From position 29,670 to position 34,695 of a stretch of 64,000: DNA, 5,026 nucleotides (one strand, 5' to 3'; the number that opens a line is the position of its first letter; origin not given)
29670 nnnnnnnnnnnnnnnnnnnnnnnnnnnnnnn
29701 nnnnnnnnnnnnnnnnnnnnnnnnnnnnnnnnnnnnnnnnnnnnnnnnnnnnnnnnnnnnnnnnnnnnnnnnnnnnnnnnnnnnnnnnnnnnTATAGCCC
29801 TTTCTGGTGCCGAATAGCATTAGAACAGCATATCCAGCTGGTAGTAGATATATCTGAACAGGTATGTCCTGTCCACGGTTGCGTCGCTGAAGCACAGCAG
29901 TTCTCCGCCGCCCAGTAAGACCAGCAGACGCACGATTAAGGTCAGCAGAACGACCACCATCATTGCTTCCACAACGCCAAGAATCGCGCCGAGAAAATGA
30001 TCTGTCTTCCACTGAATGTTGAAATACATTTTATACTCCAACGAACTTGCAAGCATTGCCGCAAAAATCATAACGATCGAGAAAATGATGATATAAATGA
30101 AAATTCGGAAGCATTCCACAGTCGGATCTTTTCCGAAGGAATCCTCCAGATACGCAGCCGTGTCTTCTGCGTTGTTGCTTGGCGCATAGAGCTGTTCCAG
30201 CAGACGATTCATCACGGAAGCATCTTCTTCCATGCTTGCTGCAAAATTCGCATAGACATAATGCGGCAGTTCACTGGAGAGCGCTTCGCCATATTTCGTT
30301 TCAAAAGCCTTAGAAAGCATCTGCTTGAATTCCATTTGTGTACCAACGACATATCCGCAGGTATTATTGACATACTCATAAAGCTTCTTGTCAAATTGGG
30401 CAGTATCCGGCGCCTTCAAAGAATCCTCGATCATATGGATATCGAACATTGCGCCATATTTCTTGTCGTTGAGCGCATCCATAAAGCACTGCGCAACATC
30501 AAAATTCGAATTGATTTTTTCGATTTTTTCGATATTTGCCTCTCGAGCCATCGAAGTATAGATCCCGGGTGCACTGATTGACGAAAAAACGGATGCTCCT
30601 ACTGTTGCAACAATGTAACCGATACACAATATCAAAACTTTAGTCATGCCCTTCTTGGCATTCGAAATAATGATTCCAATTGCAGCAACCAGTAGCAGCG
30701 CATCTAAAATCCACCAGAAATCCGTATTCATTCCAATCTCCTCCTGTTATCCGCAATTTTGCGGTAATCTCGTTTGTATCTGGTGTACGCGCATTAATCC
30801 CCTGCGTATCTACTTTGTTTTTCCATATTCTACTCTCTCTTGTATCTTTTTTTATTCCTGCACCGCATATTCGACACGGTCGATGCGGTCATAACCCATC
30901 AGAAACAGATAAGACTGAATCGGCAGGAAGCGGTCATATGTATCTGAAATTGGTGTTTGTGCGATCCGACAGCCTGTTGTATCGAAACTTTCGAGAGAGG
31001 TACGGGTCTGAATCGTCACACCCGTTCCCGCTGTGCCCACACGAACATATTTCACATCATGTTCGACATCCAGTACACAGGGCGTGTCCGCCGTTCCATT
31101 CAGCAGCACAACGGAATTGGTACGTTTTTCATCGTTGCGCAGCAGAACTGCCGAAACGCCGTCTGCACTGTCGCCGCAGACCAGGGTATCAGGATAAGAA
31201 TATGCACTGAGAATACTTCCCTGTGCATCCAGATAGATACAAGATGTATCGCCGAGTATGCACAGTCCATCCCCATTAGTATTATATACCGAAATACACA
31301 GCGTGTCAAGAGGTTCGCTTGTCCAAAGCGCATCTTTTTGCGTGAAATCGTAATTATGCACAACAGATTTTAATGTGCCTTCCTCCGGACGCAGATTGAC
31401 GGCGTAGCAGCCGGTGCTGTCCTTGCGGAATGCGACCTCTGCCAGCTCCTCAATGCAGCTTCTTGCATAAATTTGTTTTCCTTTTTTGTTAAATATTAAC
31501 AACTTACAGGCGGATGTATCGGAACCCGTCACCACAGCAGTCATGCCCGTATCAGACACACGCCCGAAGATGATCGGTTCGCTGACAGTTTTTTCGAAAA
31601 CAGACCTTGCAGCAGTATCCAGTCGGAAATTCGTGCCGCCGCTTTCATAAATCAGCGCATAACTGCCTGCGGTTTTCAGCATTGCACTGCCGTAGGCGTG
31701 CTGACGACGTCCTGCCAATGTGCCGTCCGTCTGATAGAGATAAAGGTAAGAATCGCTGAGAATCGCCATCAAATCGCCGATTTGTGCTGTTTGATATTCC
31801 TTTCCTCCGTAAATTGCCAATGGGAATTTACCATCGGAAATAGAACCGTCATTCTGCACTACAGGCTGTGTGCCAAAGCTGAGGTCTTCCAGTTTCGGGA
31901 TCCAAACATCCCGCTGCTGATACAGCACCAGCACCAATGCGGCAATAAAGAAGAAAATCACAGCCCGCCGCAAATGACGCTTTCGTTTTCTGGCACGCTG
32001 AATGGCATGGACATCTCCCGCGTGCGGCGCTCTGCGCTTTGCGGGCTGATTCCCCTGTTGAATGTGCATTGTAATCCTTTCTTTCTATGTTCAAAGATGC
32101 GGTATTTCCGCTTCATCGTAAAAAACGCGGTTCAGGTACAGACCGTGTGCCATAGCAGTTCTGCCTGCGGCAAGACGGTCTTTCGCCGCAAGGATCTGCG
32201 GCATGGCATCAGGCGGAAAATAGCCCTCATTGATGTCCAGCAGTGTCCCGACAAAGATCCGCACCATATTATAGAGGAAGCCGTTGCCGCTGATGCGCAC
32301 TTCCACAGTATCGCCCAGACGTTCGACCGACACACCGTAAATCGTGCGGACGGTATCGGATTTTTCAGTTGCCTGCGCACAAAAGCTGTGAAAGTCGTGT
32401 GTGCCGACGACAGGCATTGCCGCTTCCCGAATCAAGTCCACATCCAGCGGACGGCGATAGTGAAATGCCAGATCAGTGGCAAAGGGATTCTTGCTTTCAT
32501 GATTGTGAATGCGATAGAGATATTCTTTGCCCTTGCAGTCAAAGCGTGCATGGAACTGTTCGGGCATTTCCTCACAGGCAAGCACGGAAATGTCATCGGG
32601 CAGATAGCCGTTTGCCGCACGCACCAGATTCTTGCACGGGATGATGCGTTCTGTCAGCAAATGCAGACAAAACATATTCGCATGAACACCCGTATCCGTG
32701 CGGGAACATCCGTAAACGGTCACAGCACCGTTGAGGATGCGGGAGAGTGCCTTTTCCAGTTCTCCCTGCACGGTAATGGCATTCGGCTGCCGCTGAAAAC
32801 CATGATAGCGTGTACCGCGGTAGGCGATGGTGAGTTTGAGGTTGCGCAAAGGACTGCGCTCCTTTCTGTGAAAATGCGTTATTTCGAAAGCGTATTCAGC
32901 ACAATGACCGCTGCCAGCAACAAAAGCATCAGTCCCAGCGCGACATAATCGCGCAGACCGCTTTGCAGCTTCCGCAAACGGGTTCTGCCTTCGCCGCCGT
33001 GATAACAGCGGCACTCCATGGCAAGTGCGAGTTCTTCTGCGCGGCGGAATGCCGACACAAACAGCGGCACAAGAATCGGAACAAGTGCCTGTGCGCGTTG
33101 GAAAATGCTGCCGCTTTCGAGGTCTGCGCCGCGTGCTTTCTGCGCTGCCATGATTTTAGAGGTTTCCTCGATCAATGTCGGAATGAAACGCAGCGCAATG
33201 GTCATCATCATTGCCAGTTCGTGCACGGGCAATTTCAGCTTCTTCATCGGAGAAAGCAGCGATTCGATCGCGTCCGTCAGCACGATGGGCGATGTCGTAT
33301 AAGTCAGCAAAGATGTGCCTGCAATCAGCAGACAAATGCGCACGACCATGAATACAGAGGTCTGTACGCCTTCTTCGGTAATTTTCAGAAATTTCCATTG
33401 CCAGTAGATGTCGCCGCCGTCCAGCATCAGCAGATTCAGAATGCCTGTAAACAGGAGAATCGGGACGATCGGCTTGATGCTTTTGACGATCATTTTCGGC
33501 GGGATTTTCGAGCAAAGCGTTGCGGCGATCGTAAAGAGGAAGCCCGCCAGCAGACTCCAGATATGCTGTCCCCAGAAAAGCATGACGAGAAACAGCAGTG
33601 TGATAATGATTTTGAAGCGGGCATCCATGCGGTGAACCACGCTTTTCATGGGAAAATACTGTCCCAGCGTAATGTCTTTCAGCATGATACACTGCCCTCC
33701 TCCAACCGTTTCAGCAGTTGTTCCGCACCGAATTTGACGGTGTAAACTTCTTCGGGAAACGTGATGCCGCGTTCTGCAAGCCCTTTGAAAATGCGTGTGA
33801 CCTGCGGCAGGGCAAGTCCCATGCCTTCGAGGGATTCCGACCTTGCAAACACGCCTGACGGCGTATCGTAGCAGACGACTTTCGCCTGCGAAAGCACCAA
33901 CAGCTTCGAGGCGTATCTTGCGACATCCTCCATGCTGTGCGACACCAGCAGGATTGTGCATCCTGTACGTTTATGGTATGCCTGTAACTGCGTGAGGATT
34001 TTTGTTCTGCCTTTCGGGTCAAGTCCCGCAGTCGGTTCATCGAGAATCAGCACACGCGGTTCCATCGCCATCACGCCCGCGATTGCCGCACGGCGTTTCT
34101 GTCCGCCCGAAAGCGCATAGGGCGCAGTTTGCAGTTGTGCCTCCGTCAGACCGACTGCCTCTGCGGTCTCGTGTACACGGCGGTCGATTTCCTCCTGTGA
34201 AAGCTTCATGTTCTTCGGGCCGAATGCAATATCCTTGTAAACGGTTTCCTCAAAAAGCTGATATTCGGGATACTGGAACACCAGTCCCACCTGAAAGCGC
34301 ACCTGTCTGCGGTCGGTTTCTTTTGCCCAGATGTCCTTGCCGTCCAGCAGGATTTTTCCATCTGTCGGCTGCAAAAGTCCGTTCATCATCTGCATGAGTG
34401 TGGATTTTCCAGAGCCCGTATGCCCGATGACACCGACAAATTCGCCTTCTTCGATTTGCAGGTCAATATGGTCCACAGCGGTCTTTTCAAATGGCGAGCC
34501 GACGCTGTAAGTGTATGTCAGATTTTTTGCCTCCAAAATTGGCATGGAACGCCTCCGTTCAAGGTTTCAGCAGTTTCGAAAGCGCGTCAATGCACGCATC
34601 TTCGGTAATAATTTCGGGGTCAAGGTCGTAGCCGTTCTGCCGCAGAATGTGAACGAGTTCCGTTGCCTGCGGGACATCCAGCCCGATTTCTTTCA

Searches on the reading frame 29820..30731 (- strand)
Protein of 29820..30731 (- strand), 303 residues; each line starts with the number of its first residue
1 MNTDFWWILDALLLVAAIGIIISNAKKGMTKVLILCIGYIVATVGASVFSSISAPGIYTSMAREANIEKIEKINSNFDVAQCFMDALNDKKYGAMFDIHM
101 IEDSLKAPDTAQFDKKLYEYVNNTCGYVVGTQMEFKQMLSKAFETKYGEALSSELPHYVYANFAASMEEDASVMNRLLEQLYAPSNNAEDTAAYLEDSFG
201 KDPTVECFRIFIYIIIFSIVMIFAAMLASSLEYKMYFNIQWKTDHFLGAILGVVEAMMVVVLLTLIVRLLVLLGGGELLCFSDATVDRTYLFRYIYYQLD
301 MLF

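Call 74: search_protein_families(library=pfam, proteins=[window:29820-30731:-], max_evalue=0.00001)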
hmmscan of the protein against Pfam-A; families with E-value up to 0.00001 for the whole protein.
window:29820-30731:- (303 aa): 1 family
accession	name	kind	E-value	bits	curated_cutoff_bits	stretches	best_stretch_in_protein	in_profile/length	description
PF02674.22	Colicin_V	-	4.5e-07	30.4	29.3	1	206-269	57-120/144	Colicin V production protein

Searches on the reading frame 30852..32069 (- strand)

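Call 54: search_protein_families(library=pfam, proteins=[window:30852-32069:-], max_evalue=0.01)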
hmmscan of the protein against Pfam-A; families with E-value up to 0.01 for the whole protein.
window:30852-32069:- (405 aa): 1 family
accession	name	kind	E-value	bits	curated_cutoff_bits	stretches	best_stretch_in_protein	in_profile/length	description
PF18975.6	DUF5711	-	2.3e-17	63.7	26.3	1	93-399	23-342/344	Family of unknown function (DUF5711)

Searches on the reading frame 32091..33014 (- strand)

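Call 74: search_protein_families(library=pfam, proteins=[window:32091-33014:-], max_evalue=0.00001)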
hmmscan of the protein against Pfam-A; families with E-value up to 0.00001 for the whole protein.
window:32091-33014:- (307 aa): 1 family
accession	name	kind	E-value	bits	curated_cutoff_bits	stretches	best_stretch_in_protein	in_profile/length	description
PF01416.25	PseudoU_synth_1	-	8e-43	145.8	23.3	2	198-300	1-108/108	tRNA pseudouridine synthase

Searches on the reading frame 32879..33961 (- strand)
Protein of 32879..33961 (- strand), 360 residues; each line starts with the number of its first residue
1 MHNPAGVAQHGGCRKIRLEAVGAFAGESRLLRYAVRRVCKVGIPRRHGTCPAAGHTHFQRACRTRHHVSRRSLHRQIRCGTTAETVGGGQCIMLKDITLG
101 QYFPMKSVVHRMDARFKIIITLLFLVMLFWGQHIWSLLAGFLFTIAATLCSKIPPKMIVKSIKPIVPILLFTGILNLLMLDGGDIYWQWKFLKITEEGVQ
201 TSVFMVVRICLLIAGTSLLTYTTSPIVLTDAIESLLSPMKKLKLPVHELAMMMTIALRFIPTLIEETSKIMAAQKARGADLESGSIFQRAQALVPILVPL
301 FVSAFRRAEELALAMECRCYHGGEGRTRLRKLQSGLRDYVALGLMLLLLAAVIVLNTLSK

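Call 74: search_protein_families(library=pfam, proteins=[window:32879-33961:-], max_evalue=0.00001)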
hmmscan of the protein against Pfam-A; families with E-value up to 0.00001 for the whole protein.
window:32879-33961:- (360 aa): 1 family
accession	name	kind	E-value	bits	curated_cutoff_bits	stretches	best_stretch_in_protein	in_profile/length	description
PF02361.21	CbiQ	-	8.5e-47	160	25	1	106-327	2-214/216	Cobalt transport protein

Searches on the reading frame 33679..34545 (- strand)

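Call 74: search_protein_families(library=pfam, proteins=[window:33679-34545:-], max_evalue=0.00001)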
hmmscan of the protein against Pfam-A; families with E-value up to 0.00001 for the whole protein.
window:33679-34545:- (288 aa): 3 families
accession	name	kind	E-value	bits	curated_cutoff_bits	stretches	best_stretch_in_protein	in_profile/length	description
PF00005.33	ABC_tran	-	2.8e-33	115.8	25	1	25-173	2-137/137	ABC transporter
PF13304.12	AAA_21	-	5.2e-11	43.6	27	1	139-205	232-300/304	AAA domain, putative AbiEii toxin, Type IV TA system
PF02463.25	SMC_N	-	7.3e-09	35.8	40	1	27-211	18-205/220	RecF/RecN/SMC N terminal domain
